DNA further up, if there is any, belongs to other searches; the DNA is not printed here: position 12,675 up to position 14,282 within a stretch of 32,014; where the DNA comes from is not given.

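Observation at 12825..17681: HTH-NB-ARC-WD40 STAND NTPase apparently co-transcribed with a KamA-family radical SAM aminomutase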

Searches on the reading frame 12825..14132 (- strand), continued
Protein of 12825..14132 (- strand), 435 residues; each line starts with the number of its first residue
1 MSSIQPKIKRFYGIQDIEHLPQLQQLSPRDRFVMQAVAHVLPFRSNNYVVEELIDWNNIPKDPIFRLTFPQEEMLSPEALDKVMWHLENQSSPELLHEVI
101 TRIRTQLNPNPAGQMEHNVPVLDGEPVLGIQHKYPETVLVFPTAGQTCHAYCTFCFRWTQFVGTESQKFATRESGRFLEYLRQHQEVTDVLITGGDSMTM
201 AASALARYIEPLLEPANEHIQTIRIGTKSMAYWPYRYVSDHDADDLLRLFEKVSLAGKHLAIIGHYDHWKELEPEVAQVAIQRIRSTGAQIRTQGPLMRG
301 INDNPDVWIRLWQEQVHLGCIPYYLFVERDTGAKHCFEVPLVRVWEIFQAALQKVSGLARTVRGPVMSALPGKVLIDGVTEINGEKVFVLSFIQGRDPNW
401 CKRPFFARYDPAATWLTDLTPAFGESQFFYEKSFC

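Call 33: find_encoding_contigs(protein=P0038, flank=6000, max_places=1)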
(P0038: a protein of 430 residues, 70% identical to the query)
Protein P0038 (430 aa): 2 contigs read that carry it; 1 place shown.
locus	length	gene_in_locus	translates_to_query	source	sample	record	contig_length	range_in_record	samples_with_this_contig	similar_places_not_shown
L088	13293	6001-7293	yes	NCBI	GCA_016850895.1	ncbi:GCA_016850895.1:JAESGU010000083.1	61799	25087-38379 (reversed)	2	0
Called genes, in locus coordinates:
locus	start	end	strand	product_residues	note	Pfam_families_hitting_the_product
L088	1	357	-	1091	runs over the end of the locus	PF12419:DUF3670, PF00176:SNF2-rel_dom, PF04851:ResIII, PF00270:DEAD (weak), PF00271:Helicase_C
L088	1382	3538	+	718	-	PF01138:RNase_PH, PF03725:RNase_PH_C, PF03726:PNPase, PF01138:RNase_PH, PF00013:KH_1, PF22675:KH-I_KHDC4-BBP (weak), PF00575:S1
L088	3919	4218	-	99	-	-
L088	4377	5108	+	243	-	PF01637:ATPase_2 (weak), PF13191:AAA_16 (weak), PF20703:nSTAND1 (weak), PF00931:NB-ARC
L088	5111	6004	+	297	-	-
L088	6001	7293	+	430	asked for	-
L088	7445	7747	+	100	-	PF11344:DUF3146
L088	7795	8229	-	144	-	PF03652:RuvX (weak)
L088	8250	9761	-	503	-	PF11283:DUF3084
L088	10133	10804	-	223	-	PF00027:cNMP_binding, PF13545:HTH_Crp_2, PF00325:Crp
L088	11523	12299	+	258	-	PF00106:adh_short, PF13561:adh_short_C2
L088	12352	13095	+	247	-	PF00475:IGPD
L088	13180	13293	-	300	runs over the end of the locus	PF03808:Glyco_tran_WecG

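Call 34: find_encoding_contigs(protein=P0033, flank=6000, max_places=1)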
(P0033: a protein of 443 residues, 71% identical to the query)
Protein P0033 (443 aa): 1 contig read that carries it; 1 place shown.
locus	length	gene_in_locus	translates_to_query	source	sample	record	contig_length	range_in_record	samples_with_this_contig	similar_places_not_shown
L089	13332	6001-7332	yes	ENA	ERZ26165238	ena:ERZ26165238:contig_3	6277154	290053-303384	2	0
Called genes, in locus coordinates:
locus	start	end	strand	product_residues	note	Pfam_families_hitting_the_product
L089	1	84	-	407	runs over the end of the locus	-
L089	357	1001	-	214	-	-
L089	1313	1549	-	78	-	-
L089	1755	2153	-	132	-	-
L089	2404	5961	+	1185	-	PF00805:Pentapeptide, PF23381:Beta-prop_IFT122_1st, PF23414:Beta-prop_EML_2, PF24105:Beta-prop_CAF1B_HIR1, PF24807:WD40_CDC20-Fz, PF25047:Beta-prop_TEP1_2nd, PF25173:Beta-prop_WDR3_1st, PF24796:WDR55, +173 more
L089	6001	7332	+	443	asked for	-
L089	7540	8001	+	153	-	PF01475:FUR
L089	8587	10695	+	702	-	PF25058:ARM_TT21 (faint)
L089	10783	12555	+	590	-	PF12452:DUF3685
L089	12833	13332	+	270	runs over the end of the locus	PF01145:Band_7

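Call 39: search_protein_families(library=pfam, proteins=[L010:8234-9457:+, L010:11462-13018:-, L011:8720-9523:-, L011:11798-12280:+, L012:4834-5814:+, L012:7758-9437:+, L013:8659-9861:+, L013:11711-13987:+, L088:4377-5108:+, L088:5111-6004:+], max_evalue=0.001)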
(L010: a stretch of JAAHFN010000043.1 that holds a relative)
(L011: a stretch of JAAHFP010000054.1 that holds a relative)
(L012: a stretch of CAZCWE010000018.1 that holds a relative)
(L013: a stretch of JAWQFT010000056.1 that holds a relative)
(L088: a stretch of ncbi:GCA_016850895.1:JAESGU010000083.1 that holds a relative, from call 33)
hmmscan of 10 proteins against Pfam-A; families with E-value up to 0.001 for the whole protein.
L010:8234-9457:+ (407 aa): 1 family
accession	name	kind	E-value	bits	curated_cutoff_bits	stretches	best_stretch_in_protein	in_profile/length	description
PF02572.21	CobA_CobO_BtuR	-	1.8e-84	282.7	25.7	2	50-222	3-163/172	ATP:corrinoid adenosyltransferase BtuR/CobO/CobP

L010:11462-13018:- (518 aa): 1 family
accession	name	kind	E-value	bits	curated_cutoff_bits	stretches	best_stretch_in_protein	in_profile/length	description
PF04055.27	Radical_SAM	-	1.4e-06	29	29.5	1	232-293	6-70/166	Radical SAM superfamily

L011:8720-9523:- (267 aa): 18 families
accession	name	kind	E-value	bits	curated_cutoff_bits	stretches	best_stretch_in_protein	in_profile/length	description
PF13847.12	Methyltransf_31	-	8.4e-23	81.1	27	1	66-178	2-120/145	Methyltransferase domain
PF13649.12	Methyltransf_25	-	2.4e-22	79.9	27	1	71-165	1-97/97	Methyltransferase domain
PF08241.18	Methyltransf_11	-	3.7e-22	79.2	21.2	1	72-169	1-95/95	Methyltransferase domain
PF13489.12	Methyltransf_23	-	5.8e-16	59.1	27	1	60-215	14-163/164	Methyltransferase domain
PF08242.18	Methyltransf_12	-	2.3e-15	57.6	30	1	72-167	1-98/98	Methyltransferase domain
PF01209.24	Ubie_methyltran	-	6.6e-12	45.7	20.1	1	49-168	29-150/233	ubiE/COQ5 methyltransferase family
PF02353.26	CMAS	-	9.5e-10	38.7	27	1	35-240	35-239/273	Mycolic acid cyclopropane synthetase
PF07021.18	MetW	-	1e-06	29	21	1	62-168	8-108/193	Methionine biosynthesis protein MetW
PF02390.23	Methyltransf_4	-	1.2e-05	25.4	24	0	70-125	4-60/173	Putative methyltransferase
PF03848.20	TehB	-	1.7e-05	24.8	20.4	1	64-111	27-73/193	Tellurite resistance protein TehB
PF13679.12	Methyltransf_32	-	3.5e-05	24.2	27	1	64-129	22-93/143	Methyltransferase domain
PF08003.17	Methyltransf_9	-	5e-05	22.9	23.8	1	54-176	103-224/315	Protein of unknown function (DUF1698)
PF05724.17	TPMT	-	5.9e-05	23.3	26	1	60-116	30-85/218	Thiopurine S-methyltransferase (TPMT)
PF05175.20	MTS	-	7.6e-05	22.9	23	1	66-112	30-77/170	Methyltransferase small domain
PF08123.19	DOT1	-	8.5e-05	22.6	23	1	59-116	34-92/205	Histone methylation protein DOT1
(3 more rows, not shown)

L011:11798-12280:+ (160 aa): 0 families

L012:4834-5814:+ (326 aa): 5 families
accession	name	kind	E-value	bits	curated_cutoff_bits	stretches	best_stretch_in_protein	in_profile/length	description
PF00155.27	Aminotran_1_2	-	5.2e-39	134.9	19.7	1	32-212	4-196/361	Aminotransferase class I and II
PF01041.23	DegT_DnrJ_EryC1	-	8.8e-09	35.5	19.8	1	94-201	43-145/360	DegT/DnrJ/EryC1/StrS aminotransferase family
PF01053.26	Cys_Met_Meta_PP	-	9e-08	31.5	27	1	95-203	72-175/381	Cys/Met metabolism PLP-dependent enzyme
PF00266.25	Aminotran_5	-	8.8e-06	25.4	21.5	1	74-201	45-175/371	Aminotransferase class-V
PF01212.27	Beta_elim_lyase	-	2.7e-05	24.1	27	1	50-199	17-166/288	Beta-eliminating lyase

L012:7758-9437:+ (559 aa): 3 families
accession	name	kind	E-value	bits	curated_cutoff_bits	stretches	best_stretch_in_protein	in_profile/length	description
PF02775.26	TPP_enzyme_C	-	1e-38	132.9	21.9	1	406-548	5-151/151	Thiamine pyrophosphate enzyme, C-terminal TPP binding domain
PF02776.23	TPP_enzyme_N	-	3.9e-32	111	26.8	1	16-132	1-117/119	Thiamine pyrophosphate enzyme, N-terminal TPP binding domain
PF00205.28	TPP_enzyme_M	-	7.2e-31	107.2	30.4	1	203-336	1-137/137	Thiamine pyrophosphate enzyme, central domain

L013:8659-9861:+ (400 aa): 4 families
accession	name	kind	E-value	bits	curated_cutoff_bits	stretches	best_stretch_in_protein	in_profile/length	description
PF00155.27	Aminotran_1_2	-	1.9e-64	218.5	19.7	1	34-387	4-357/361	Aminotransferase class I and II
PF01053.26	Cys_Met_Meta_PP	-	3.4e-08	32.9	27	1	57-206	37-176/381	Cys/Met metabolism PLP-dependent enzyme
PF01041.23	DegT_DnrJ_EryC1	-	9.2e-07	28.8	19.8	1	89-203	36-145/360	DegT/DnrJ/EryC1/StrS aminotransferase family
PF00266.25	Aminotran_5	-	8.7e-06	25.4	21.5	1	89-204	58-176/371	Aminotransferase class-V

L013:11711-13987:+ (758 aa): 1 family
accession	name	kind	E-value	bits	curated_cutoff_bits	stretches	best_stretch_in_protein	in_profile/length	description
PF00924.24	MS_channel_2nd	-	9.7e-14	51.7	20.2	1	536-600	3-65/68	Mechanosensitive ion channel, beta-domain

L088:4377-5108:+ (243 aa): 9 families
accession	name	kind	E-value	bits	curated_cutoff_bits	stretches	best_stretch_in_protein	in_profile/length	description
PF00931.28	NB-ARC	-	2.9e-12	46.8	23.5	1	103-208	2-109/248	NB-ARC domain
PF13191.12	AAA_16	-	5.6e-08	33.9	32.6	1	99-211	2-144/167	AAA ATPase domain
PF01637.24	ATPase_2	-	9.4e-07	29.3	33.2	1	99-213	1-124/225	ATPase domain predominantly from Archaea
PF20703.3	nSTAND1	-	1.1e-05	25.7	27.1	1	99-216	16-132/379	Novel STAND NTPase 1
PF13401.12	AAA_22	-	2.7e-05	24.9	27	1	117-211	4-96/130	AAA domain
PF20720.3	nSTAND3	-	3.7e-05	23.9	27.2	1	116-218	15-121/155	Novel STAND NTPase 3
PF00004.35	AAA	-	4.2e-05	24.4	21.2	1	122-222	2-80/131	ATPase family associated with various cellular activities (AAA)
PF00196.25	GerE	-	4.7e-05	23.4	23.5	1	13-51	2-40/57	Bacterial regulatory proteins, luxR family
PF13173.12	AAA_14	-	0.00081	19.8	27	0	118-205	2-95/129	AAA domain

L088:5111-6004:+ (297 aa): 46 families (the best 25 are shown)
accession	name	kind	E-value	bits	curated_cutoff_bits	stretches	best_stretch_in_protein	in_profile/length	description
PF00400.38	WD40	-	1.3e-67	221.8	27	5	124-160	2-38/39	WD domain, G-beta repeat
PF25174.1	Beta-prop_THOC3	-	2.2e-61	207.7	305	2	4-249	1-243/272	THOC3 beta-propeller domain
PF25173.1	Beta-prop_WDR3_1st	-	4.6e-51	173.6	154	2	154-251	50-145/184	WDR3 first beta-propeller domain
PF24817.1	WD40_WDHD1_1st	-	4.8e-46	157.7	109.9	4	40-129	80-169/291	WDHD1 first WD40 domain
PF23414.1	Beta-prop_EML_2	-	4e-45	154.7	90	3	56-216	8-162/266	Echinoderm microtubule-associated protein second beta-propeller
PF24814.1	WD40_Prp19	-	1.5e-41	142.7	320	2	2-116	88-205/281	Prp19 WD40 domain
PF25175.1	Beta-prop_WDR5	-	3.3e-38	132.1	250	1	2-249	7-254/296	WDR5 beta-propeller domain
PF25047.1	Beta-prop_TEP1_2nd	-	2.7e-37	128.8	89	3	2-119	87-206/255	TEP-1 second beta-propeller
PF25172.1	Beta-prop_WDR3_2nd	-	5e-37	128.1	140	2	6-165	134-291/293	WDR3 second beta-propeller domain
PF24807.1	WD40_CDC20-Fz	-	7.2e-34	117.9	200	3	2-84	132-218/292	CDC20/Fizzy WD40 domain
PF24796.1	WDR55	-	5.8e-32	111.3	200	2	37-160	44-164/296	WDR55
PF24805.1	EIF3I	-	8.7e-31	107.7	200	2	41-125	5-89/324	EIF3I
PF25391.1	WD40_Gbeta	-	2.5e-28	99.5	150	2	4-160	96-253/340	G protein beta WD-40 repeat protein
PF24105.1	Beta-prop_CAF1B_HIR1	-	2.7e-27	96.2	80.5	2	102-248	35-201/383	CAF1B/HIR1 beta-propeller domain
PF24782.2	WD40_MABP1-WDR62_2nd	-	7.9e-26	91.2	290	3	46-116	270-340/341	MABP1/WDR62 second WD40 domain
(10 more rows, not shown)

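Call 64: predict_structure(alignment_id=A1)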
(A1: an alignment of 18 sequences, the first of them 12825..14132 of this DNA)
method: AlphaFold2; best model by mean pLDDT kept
length: 435 residues; sequences in the alignment: 18
mean_pLDDT: 82.6   pTM: 0.85
mean pLDDT of the five models: 82.6, 82.2, 80.3, 75.2, 71.8
residues with pLDDT >= 90: 185; 70-90: 158; 50-70: 79; < 50: 13
segments of 3 or more residues with pLDDT < 50: 153-157
pLDDT, mean of each block of 10 residues (from residue 1): 59 84 92 91 65 86 85 87 95 92 74 70 84 85 56 50 52 73 93 66 86 94 83 59 85 95 88 85 91 88 94 95 83 71 96 95 85 91 95 86 94 90 91 69
secondary structure, 60 per line:
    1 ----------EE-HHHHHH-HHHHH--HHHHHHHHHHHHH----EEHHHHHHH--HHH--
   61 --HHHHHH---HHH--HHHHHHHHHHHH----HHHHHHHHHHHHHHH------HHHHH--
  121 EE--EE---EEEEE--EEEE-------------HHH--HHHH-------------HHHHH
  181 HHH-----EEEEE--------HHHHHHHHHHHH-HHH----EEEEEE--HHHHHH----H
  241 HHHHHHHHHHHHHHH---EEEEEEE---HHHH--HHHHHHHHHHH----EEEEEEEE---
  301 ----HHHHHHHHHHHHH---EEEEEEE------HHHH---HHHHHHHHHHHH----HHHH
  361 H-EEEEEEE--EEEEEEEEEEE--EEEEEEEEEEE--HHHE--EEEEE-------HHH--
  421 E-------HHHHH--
elements in order: H14-19 H21-25 H28-40 H47-53 H63-68 H77-88 H93-107 H114-118 E130-134 E137-140 H159-162 H176-183 E189-193 H202-213 E222-227 H230-235 H240-255 E259-265 H269-272 H275-285 E290-297 H305-317 E321-327 H334-337 H341-352 H357-361 E363-369 E372-382 E385-395 E404-408 H429-433

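Call 66: fold_search(model_id=the predicted structure, library=pdb)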
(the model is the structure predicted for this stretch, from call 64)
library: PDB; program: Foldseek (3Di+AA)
matches with E <= 10: 1471; with E <= 0.001: 5
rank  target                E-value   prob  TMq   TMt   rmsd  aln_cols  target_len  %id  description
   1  2a5h_B                3.5e-15  1.00  0.60  0.64   7.3       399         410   21  2.1 Angstrom X-ray crystal structure of lysine-2,3-aminomutase from Clostridium subterminale SB4, with Michaelis analo (released 2005-10-04)
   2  2a5h_A                9.9e-15  1.00  0.61  0.65   7.2       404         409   21  2.1 Angstrom X-ray crystal structure of lysine-2,3-aminomutase from Clostridium subterminale SB4, with Michaelis analo (released 2005-10-04)
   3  8vdw_A                4.7e-04  1.00  0.35  0.45  13.9       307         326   15  X-Ray Crystal Structure of the biotin synthase from V. parvula (released 2024-01-24)
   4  4u0p                  8.1e-04  1.00  0.30  0.43   5.3       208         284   12  The Crystal Structure of Lipoyl Synthase in Complex with S-Adenosyl Homocysteine (released 2014-08-20)
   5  8vdw_B                8.5e-04  1.00  0.35  0.45  13.6       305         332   14  X-Ray Crystal Structure of the biotin synthase from V. parvula (released 2024-01-24)
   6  5v1t_A                1.9e-03  1.00  0.34  0.34  12.8       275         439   14  Crystal structure of Streptococcus suis SuiB bound to precursor peptide SuiA (released 2017-08-30)
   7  7bi7_B                2.0e-03  1.00  0.29  0.44   4.5       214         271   10  An Unexpected P-Cluster like Intermediate En Route to the Nitrogenase FeMo-co (released 2021-03-10)
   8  7bi7_A                2.7e-03  1.00  0.30  0.44   4.3       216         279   10  An Unexpected P-Cluster like Intermediate En Route to the Nitrogenase FeMo-co (released 2021-03-10)
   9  8trw_A                3.2e-03  1.00  0.26  0.37   6.5       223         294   15  Structure of human LIAS (released 2025-06-11)
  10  5v1q_B                3.3e-03  1.00  0.35  0.34  14.9       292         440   11  Crystal structure of Streptococcus suis SuiB (released 2017-08-30)
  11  6q2q_B                3.5e-03  1.00  0.38  0.54   8.9       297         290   12  Crystal structure of mouse viperin bound to uridine triphosphate and S-adenosylhomocysteine (released 2020-01-22)
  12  2fb2_B                6.1e-03  0.99  0.31  0.40   8.2       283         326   14  Structure of the MoaA Arg17/266/268/Ala triple mutant (released 2006-05-09)
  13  7mjx_A                6.4e-03  0.97  0.31  0.31  11.3       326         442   14  MiaB in the complex with 5'-deoxyadenosine, methionine and RNA (released 2021-09-15)
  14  7jmb_A                6.4e-03  0.96  0.25  0.38   9.6       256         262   11  Crystal structure of Nitrogenase iron-molybdenum cofactor biosynthesis enzyme NifB from Methanothermobacter thermautot (released 2020-10-28)
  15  7jma                  6.8e-03  1.00  0.29  0.53   4.5       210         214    9  Crystal structure of the apo form of Nitrogenase iron-molybdenum cofactor biosynthesis enzyme NifB from Methanothermobac (released 2020-10-28)
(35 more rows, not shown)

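Call 70: list_cluster_members(proteins=[P0001, P0033, P0035, P0036, P0044, P0050, P0105, P0078, P0021, P0039])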
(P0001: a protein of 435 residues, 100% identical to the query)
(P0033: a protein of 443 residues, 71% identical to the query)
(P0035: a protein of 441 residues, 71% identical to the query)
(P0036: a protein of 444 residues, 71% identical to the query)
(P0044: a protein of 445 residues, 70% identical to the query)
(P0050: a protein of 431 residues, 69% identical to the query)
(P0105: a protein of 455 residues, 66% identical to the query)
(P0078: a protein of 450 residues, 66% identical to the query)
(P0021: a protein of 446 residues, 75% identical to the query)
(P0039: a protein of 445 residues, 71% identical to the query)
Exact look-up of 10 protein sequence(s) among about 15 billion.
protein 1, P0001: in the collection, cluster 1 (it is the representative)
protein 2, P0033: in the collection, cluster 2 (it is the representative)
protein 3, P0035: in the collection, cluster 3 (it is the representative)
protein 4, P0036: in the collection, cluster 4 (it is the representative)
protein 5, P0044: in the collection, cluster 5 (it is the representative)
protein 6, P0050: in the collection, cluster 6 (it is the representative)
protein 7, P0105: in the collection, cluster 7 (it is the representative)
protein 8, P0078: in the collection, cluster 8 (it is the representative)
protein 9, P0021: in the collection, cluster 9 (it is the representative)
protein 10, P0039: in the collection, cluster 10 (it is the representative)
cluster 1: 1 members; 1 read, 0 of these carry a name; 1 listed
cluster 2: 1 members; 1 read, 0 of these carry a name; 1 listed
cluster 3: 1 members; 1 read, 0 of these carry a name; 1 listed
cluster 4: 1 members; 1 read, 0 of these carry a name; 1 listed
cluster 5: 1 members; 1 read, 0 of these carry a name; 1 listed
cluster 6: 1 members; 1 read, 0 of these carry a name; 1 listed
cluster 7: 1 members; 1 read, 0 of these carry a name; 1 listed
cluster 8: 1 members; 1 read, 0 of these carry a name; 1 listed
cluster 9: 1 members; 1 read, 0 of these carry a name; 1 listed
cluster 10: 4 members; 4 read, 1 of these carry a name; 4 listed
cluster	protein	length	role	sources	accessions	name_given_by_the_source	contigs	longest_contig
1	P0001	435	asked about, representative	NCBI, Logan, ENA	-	-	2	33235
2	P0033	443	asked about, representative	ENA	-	-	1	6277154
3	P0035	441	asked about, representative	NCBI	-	-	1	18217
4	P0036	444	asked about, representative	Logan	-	-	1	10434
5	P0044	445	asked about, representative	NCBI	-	-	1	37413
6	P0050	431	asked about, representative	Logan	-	-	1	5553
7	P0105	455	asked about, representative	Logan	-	-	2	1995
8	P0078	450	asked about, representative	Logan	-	-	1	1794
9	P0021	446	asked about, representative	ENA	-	-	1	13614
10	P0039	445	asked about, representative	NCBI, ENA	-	-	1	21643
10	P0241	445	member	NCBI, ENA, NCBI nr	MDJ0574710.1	MAG: hypothetical protein QNJ65_06030 [Xenococcaceae cyanobacterium MO_234.B1] | hypothetical protein [Xenococcaceae cyanobacterium MO_234.B1]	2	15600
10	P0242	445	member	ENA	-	-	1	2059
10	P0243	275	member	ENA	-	-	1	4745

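Call 71: find_encoding_contigs(protein=P0039, flank=6000, max_places=1)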
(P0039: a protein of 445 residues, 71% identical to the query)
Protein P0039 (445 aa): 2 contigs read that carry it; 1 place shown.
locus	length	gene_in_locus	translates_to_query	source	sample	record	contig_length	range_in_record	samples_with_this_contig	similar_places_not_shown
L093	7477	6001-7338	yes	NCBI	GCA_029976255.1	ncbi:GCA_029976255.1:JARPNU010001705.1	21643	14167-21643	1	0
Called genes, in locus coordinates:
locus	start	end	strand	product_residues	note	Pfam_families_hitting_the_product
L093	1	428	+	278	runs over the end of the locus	PF00557:Peptidase_M24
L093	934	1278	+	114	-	PF15643:Tox-PL-2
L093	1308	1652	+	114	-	-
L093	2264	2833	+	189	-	-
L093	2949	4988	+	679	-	PF01048:PNP_UDP_1 (weak), PF03781:FGE-sulfatase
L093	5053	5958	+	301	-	-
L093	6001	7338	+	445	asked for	-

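Call 72: find_encoding_contigs(protein=P0044, flank=6000, max_places=1)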
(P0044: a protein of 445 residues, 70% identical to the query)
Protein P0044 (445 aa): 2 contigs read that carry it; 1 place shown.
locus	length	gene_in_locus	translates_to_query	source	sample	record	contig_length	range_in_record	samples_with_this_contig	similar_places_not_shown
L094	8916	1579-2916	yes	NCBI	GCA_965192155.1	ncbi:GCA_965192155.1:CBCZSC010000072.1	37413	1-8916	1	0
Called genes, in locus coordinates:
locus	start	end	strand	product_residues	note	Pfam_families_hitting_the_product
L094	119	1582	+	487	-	-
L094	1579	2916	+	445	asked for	-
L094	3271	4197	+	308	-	PF13365:Trypsin_2, PF00595:PDZ (weak), PF13180:PDZ_2, PF17820:PDZ_6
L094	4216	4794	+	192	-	PF00196:GerE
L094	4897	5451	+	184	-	PF11937:DUF3455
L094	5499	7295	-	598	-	-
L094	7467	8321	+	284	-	PF09992:NAGPA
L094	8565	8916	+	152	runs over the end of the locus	PF00072:Response_reg (weak)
